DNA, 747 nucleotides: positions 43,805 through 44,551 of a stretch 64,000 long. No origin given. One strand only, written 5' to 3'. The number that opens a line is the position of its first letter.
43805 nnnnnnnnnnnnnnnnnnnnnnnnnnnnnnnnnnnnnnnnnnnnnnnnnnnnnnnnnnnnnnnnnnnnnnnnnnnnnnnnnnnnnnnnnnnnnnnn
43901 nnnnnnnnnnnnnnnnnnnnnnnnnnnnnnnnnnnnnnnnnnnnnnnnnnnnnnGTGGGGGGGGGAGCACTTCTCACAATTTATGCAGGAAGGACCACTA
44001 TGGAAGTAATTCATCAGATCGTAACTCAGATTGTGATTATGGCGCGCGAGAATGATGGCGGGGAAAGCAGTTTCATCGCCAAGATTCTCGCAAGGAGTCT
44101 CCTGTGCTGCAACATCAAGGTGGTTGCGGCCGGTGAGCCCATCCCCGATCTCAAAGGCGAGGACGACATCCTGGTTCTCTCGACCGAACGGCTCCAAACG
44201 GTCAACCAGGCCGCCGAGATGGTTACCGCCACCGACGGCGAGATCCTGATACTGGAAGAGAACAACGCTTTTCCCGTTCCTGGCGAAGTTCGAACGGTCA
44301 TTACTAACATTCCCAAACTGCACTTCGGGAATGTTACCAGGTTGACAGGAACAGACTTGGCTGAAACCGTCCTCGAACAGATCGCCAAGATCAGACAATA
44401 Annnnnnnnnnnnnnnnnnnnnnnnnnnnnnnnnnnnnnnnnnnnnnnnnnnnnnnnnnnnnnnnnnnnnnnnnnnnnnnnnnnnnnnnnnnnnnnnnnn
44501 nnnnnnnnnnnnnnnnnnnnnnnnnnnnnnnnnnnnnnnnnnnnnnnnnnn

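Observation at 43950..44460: Fourth GC-rich islet with a G9 homopolymer at the ORF start: candidate phase-variable gene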

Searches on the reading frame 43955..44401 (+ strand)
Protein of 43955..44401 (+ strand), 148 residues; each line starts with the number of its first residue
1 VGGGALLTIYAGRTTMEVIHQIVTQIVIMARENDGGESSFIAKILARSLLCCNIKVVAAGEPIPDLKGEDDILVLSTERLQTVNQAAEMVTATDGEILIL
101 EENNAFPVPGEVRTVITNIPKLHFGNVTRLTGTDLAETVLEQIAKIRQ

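Call 6: search_protein_families(library=pfam, proteins=[window:44000-44398:+], max_evalue=1)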
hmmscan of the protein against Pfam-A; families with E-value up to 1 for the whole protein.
window:44000-44398:+ (133 aa): 1 family
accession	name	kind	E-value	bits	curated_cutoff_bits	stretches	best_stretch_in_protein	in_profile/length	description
PF24601.1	TPR_DOP1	-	0.16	11.6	26.6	1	1-33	128-160/375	DOP1 TPR domain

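Call 7: find_homologous_proteins(query=window:44000-44398:+, max_evalue=0.01)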
Query window:44000-44398:+ (133 aa): 2 proteins with E <= 0.01 among 67 candidates.
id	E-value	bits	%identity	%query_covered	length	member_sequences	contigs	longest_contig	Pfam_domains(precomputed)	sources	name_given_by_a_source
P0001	1.5e-77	275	100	100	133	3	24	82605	-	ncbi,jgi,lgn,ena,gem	ncbi:MAG: hypothetical protein ABSE91_02770 [Patescibacteria group bacterium]|jgi:hypothetical prote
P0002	8.3e-67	241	89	100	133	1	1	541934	-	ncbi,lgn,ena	-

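Call 10: find_encoding_contigs(protein=P0001, flank=3000, max_places=10)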
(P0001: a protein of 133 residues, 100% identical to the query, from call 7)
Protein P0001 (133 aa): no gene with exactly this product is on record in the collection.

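Call 11: find_encoding_contigs(protein=P0002, flank=5000, max_places=10)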
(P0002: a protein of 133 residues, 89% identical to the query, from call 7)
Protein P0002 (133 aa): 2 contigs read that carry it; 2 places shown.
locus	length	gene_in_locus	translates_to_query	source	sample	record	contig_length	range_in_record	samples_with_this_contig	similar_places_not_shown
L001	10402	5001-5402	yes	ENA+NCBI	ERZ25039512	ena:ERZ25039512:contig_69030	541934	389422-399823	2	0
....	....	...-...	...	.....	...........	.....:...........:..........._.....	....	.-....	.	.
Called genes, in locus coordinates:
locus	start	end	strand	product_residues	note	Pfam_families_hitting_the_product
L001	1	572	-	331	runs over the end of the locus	PF01018:GTP1_OBG, PF00025:Arf (weak), PF01926:MMR_HSR1, PF02421:FeoB_N, PF04670:Gtr1_RagA (faint)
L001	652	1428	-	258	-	PF01476:LysM, PF05257:CHAP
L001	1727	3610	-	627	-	PF04760:IF2_N, PF03144:GTP_EFTU_D2 (faint), PF00009:GTP_EFTU, PF00071:Ras (weak), PF01926:MMR_HSR1, PF08477:Roc (weak), PF22042:EF-G_D2, PF11987:IF-2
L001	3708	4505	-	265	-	PF01040:UbiA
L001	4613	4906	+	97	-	-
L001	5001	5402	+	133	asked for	-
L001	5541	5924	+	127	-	-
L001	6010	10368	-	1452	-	PF00521:DNA_topoisoIV, PF14890:Intein_splicing, PF14528:LAGLIDADG_3, PF00521:DNA_topoisoIV, PF03989:DNA_gyraseA_C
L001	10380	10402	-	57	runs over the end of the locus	-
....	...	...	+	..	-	-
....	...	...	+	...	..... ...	-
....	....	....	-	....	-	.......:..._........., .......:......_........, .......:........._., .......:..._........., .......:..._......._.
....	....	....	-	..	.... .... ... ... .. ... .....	-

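Call 14: find_encoding_contigs(protein=window:43955-44401:+, flank=3000, max_places=10)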
Protein window:43955-44401:+ (148 aa): 3 contigs read that carry it; 1 place shown.
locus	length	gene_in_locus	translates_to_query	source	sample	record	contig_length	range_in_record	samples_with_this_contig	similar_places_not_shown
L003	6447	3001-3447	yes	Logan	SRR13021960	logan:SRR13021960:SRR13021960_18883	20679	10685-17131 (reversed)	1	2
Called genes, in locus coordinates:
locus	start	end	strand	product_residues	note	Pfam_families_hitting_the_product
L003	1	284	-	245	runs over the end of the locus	PF01476:LysM, PF05257:CHAP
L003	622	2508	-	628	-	PF04760:IF2_N, PF00009:GTP_EFTU, PF00071:Ras (weak), PF01926:MMR_HSR1, PF08477:Roc (weak), PF22042:EF-G_D2, PF03144:GTP_EFTU_D2 (faint), PF11987:IF-2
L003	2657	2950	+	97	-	-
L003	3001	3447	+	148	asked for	-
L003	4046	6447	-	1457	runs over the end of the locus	PF00521:DNA_topoisoIV, PF14890:Intein_splicing (weak), PF14528:LAGLIDADG_3, PF00521:DNA_topoisoIV, PF03989:DNA_gyraseA_C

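Call 26: search_protein_representatives(protein=window:44000-44398:+)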
Query: 133 residues. Proteins with E-value up to 0.001 (for the whole library): 4; up to 1e-10: 1; up to 1e-30: 1. The best 4 are listed.
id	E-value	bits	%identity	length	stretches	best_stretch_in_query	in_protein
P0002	2.6e-67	240.7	89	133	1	1-133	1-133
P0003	8.3e-10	55.2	39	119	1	19-132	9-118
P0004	9.0e-07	45.4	38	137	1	10-132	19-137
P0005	1.1e-06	45.2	34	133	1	10-124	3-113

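Call 29: find_homologous_proteins(query=A1, max_evalue=0.01)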
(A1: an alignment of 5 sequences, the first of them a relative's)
Query A1 (5 sequences) (133 aa, profile of the alignment): 5 proteins with E <= 0.01 among 3634 candidates.
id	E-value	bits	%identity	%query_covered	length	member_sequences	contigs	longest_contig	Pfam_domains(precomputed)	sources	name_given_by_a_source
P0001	2.4e-57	210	100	100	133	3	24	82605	-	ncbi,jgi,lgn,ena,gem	ncbi:MAG: hypothetical protein ABSE91_02770 [Patescibacteria group bacterium]|jgi:hypothetical prote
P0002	1.1e-56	208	89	100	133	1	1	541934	-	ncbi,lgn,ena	-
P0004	2.7e-49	184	37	92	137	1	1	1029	-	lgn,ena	-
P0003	2.6e-45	171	37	86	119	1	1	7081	-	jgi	jgi:hypothetical protein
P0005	3.4e-42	161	32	88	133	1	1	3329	-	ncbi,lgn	-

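Call 30: predict_structure(protein=window:44000-44398:+)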
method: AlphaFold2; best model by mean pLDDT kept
length: 133 residues; sequences in the alignment: 1
mean_pLDDT: 38.3   pTM: 0.30
mean pLDDT of the five models: 38.3, 37.5, 37.5, 34.5, 33.5
residues with pLDDT >= 90: 0; 70-90: 0; 50-70: 19; < 50: 114
segments of 3 or more residues with pLDDT < 50: 1-38, 51-57, 72-133
pLDDT, mean of each block of 10 residues (from residue 1): 34 36 43 45 51 47 54 37 25 25 26 34 44 33
secondary structure, 60 per line:
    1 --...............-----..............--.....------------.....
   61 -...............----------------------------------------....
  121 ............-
elements in order: H3-17 H23-36 E39-43 E56-60 H62-76 H117-132

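Call 32: find_encoding_contigs(protein=P0003, flank=5000)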
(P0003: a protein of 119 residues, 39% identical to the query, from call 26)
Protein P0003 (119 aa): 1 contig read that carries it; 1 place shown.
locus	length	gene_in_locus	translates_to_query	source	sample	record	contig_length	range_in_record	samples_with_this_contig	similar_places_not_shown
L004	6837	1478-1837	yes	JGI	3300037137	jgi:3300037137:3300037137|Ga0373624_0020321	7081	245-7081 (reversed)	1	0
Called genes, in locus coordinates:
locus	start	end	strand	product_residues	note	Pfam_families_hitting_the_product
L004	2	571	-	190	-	?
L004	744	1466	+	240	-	-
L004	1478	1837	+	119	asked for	-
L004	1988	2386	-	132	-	-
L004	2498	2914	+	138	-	-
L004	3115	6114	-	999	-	PF00521:DNA_topoisoIV, PF03989:DNA_gyraseA_C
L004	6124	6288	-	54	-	-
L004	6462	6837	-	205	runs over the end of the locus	?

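Call 33: find_encoding_contigs(protein=P0005, flank=5000)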
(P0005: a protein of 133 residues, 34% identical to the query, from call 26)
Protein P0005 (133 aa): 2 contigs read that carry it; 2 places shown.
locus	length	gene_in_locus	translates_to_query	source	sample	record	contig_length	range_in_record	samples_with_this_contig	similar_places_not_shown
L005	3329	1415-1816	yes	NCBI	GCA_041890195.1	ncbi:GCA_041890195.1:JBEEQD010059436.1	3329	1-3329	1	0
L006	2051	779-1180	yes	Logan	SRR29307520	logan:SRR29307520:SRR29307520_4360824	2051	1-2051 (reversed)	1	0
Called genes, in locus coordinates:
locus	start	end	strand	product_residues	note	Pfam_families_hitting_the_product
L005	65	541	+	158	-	PF00075:RNase_H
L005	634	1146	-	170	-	-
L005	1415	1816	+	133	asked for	-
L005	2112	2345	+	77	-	-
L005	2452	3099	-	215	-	PF03989:DNA_gyraseA_C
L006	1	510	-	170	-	?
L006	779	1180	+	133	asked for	-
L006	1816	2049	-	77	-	?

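Call 34: find_encoding_contigs(protein=P0004, flank=5000)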
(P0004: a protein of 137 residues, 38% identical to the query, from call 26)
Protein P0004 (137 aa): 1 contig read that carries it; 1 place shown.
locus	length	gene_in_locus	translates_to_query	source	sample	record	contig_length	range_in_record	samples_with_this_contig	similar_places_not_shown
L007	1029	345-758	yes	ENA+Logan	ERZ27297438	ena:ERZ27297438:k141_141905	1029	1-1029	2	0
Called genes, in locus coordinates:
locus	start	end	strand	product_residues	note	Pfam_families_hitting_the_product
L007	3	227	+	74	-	?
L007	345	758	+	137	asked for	-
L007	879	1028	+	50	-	?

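Call 36: list_cluster_members(proteins=[P0001, window:43955-44398:+])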
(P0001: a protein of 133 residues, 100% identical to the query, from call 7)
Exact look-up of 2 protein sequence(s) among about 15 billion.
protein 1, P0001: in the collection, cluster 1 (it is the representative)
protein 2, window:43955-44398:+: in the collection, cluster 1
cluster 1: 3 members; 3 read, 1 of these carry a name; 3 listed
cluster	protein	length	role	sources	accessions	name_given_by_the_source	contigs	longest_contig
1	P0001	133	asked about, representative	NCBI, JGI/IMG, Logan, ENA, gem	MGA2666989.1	MAG: hypothetical protein ABSE91_02770 [Patescibacteria group bacterium] | hypothetical protein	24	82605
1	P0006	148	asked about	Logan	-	-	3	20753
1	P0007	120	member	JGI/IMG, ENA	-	-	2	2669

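Call 38: find_encoding_contigs(protein=window:44000-44401:+, flank=2000, max_places=10)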
Protein window:44000-44401:+ (133 aa): no gene with exactly this product is on record in the collection.

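Call 40: find_encoding_contigs(protein=window:44039-44401:+, flank=2000, max_places=10)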
Protein window:44039-44401:+ (120 aa): 2 contigs read that carry it; 2 places shown.
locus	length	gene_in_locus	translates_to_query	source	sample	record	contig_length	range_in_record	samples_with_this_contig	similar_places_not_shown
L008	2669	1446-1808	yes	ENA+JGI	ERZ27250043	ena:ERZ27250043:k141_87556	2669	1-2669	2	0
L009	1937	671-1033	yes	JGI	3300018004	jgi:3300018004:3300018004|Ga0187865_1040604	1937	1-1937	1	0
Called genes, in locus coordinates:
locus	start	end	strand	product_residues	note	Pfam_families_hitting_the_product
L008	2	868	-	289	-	?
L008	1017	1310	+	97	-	-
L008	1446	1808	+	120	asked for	-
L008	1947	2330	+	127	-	-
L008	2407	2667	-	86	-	?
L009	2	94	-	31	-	?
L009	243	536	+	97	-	-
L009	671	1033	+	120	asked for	-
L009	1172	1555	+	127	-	-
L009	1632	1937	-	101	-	?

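Call 41: predict_structure(alignment_id=A1)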
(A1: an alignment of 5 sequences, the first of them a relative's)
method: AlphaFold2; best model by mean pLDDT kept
length: 133 residues; sequences in the alignment: 5
mean_pLDDT: 84.0   pTM: 0.79
mean pLDDT of the five models: 84.0, 82.8, 81.0, 70.7, 66.6
residues with pLDDT >= 90: 24; 70-90: 101; 50-70: 3; < 50: 5
segments of 3 or more residues with pLDDT < 50: 1-5
pLDDT, mean of each block of 10 residues (from residue 1): 56 86 88 86 88 89 88 89 83 86 85 82 88 80
secondary structure, 60 per line:
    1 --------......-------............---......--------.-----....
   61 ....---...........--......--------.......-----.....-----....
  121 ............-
elements in order: E9-14 H22-33 E37-42 E57-61 H68-77 E81-86 H95-101 E107-111 H117-132

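Call 45: fold_search(model_id=the predicted structure, library=pdb)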
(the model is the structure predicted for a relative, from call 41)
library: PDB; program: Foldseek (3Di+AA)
matches with E <= 10: 1395; with E <= 0.001: 2
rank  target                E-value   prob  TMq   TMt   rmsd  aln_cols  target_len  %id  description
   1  1m3s_B                1.8e-04  1.00  0.43  0.33   8.8       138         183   16  Crystal structure of YckF from Bacillus subtilis (released 2003-01-21)
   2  1m3s_A                5.5e-04  1.00  0.42  0.33   8.2       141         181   18  Crystal structure of YckF from Bacillus subtilis (released 2003-01-21)
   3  5jro_B                1.1e-03  1.00  0.57  0.44   6.7       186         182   12  The crystal structure of azoreductase from Yersinia pestis CO92 in its Apo form (released 2016-06-15)
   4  1vim_B                1.1e-03  0.99  0.43  0.34   6.1       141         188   16  Crystal structure of an hypothetical protein (released 2003-12-30)
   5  1viv_A                1.1e-03  0.99  0.41  0.32   8.7       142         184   15  Crystal structure of a hypothetical protein (released 2003-12-30)
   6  5jro_A                1.2e-03  1.00  0.56  0.43   6.9       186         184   13  The crystal structure of azoreductase from Yersinia pestis CO92 in its Apo form (released 2016-06-15)
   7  1vim_A                1.6e-03  0.99  0.44  0.34   6.5       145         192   17  Crystal structure of an hypothetical protein (released 2003-12-30)
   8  3eua_F                2.2e-03  1.00  0.52  0.25   4.9       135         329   18  CRYSTAL STRUCTURE OF A PUTATIVE PHOSPHOSUGAR ISOMERASE (BSU32610) FROM BACILLUS SUBTILIS AT 1.90 A RESOLUTION (released 2008-10-21)
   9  3b85_A                2.2e-03  0.96  0.43  0.33  11.0       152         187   12  Crystal structure of predicted phosphate starvation-induced ATPase PhoH2 from Corynebacterium glutamicum (released 2007-12-18)
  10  5t3u_A                2.4e-03  0.92  0.35  0.34   6.8       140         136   14  Crystal Structure of the PTS IIA protein associated with the fucose utilization operon from Streptococcus pneumoniae (released 2016-10-26)
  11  5t3u_B                2.4e-03  0.84  0.33  0.33   7.1       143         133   15  Crystal Structure of the PTS IIA protein associated with the fucose utilization operon from Streptococcus pneumoniae (released 2016-10-26)
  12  3tbf_D                3.2e-03  1.00  0.52  0.23   5.4       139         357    9  C-terminal domain of glucosamine-fructose-6-phosphate aminotransferase from Francisella tularensis. (released 2011-08-24)
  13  8stc_F                3.2e-03  0.99  0.44  0.33   5.8       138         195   11  S127A variant of LarB, a carboxylase/hydrolase involved in synthesis of the cofactor for lactate racemase, in complex  (released 2024-07-03)
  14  1viv_B                3.5e-03  0.99  0.46  0.37   6.4       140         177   14  Crystal structure of a hypothetical protein (released 2003-12-30)
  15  1vim_C                3.5e-03  0.99  0.44  0.34   6.0       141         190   16  Crystal structure of an hypothetical protein (released 2003-12-30)
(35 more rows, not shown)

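Call 49: search_solved_structures(query=A1, max_evalue=10)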
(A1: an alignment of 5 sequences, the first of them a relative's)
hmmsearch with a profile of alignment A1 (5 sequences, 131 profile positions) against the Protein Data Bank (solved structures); distinct sequences matched with E-value up to 10: 12.
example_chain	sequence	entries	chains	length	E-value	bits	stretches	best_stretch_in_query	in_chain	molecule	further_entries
5veg_A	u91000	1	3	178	0.042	16.9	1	18-61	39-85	Flavodoxin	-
2pk3_A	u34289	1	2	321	0.071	16.1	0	20-67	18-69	GDP-6-deoxy-D-lyxo-4-hexulose reductase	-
8ppp_A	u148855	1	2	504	0.11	15.5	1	81-127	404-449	Fatty-acyl-CoA synthase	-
8pyy_A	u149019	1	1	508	0.11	15.5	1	81-127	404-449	Fatty-acyl-CoA synthase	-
8pyx_A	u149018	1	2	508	0.11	15.5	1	81-127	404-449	Fatty-acyl-CoA synthase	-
1al7_A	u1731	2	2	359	0.25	14.4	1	14-79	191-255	GLYCOLATE OXIDASE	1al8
1gyl_A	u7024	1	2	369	0.27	14.3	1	14-79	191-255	GLYCOLATE OXIDASE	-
1gox_A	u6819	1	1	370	0.27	14.3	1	14-79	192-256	(S)-2-HYDROXY-ACID OXIDASE, PEROXISOMAL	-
2l9b_B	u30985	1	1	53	0.39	13.7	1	87-126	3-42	mRNA 3'-end-processing protein RNA14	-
8tmx_A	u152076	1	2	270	0.61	13.1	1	5-56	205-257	KAI2d15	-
5zbm_A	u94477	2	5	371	0.71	12.9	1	14-79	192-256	Glycolate oxidase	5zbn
9uka_G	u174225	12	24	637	1.1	12.3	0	21-42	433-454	Cobaltochelatase subunit CobT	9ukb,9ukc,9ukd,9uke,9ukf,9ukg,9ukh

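Call 50: search_protein_families(library=pfam, alignment_id=A1, max_evalue=1)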
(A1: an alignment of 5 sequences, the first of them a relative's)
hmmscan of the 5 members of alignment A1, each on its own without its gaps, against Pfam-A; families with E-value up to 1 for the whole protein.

A. member 1, P0001 (133 aa): 1 family
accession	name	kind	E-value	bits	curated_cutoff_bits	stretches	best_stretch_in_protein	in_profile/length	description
PF24601.1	TPR_DOP1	-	0.16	11.6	26.6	1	1-33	128-160/375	DOP1 TPR domain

B. families by the number of members that match (of 5 scanned): 2 families
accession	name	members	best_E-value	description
PF24601.1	TPR_DOP1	2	0.16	DOP1 TPR domain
PF00884.28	Sulfatase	1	0.36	Sulfatase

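Call 52: search_protein_families(library=ncbifam, proteins=[P0001, P0003, P0004, P0005], max_evalue=1)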
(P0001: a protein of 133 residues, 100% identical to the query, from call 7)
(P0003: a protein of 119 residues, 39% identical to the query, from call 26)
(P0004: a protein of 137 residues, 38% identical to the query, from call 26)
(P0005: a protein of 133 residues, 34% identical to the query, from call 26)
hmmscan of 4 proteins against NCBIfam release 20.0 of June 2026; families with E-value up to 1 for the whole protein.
P0001 (133 aa): 1 family
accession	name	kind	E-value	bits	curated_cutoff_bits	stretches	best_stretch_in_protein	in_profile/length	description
TIGR03127.2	RuMP_HxlB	equivalog_domain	0.034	14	160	1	21-93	39-113/178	6-phospho-3-hexuloisomerase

P0003 (119 aa): 2 families
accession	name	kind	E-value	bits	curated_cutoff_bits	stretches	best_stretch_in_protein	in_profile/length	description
NF004062.0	PRK05576.1-5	equivalog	0.08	12.3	194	1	23-61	121-158/219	cobalt-factor II C(20)-methyltransferase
NF052553.1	LyOrLpactfOlsABRUA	equivalog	0.12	11.5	300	1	41-90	110-158/263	lyso-ornithine lipid O-acyltransferase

P0004 (137 aa): 0 families

P0005 (133 aa): 2 families
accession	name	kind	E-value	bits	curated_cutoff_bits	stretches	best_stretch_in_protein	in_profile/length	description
NF003228.0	PRK04195.1-4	equivalog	0.013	14.4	456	1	19-108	75-166/502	replication factor C large subunit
NF003231.0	PRK04195.2-1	equivalog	0.082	11.6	442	1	19-85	81-148/517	replication factor C large subunit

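Call 53: search_protein_families(library=padloc, proteins=[P0001, P0003, P0004, P0005], max_evalue=1)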
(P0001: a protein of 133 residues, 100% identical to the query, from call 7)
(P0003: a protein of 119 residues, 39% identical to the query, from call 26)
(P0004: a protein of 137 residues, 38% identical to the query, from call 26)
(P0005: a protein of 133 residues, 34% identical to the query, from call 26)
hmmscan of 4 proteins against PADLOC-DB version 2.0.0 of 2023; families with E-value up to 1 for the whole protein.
P0001 (133 aa): 0 families

P0003 (119 aa): 0 families

P0004 (137 aa): 0 families

P0005 (133 aa): 0 families

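Call 54: search_protein_families(library=phrogs, proteins=[P0001, P0003, P0004, P0005], max_evalue=1)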
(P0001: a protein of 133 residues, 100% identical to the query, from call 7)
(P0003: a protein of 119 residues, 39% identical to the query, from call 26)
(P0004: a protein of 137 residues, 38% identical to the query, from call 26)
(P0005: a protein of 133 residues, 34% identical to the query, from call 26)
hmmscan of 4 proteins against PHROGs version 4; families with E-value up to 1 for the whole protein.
P0001 (133 aa): 1 family
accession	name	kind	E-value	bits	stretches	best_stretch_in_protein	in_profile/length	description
phrog_37926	-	unknown function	0.27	11.9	1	3-85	35-110/172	-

P0003 (119 aa): 0 families

P0004 (137 aa): 2 families
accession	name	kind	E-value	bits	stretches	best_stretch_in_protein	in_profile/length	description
phrog_10352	-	unknown function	0.18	13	0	18-57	15-55/68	-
phrog_375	-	moron, auxiliary metabolic gene and host takeover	0.35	11.8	0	81-99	31-49/74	Phd-like antitoxin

P0005 (133 aa): 1 family
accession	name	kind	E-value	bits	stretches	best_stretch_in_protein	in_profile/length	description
phrog_25074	-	unknown function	0.33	12.1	1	99-122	22-45/60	-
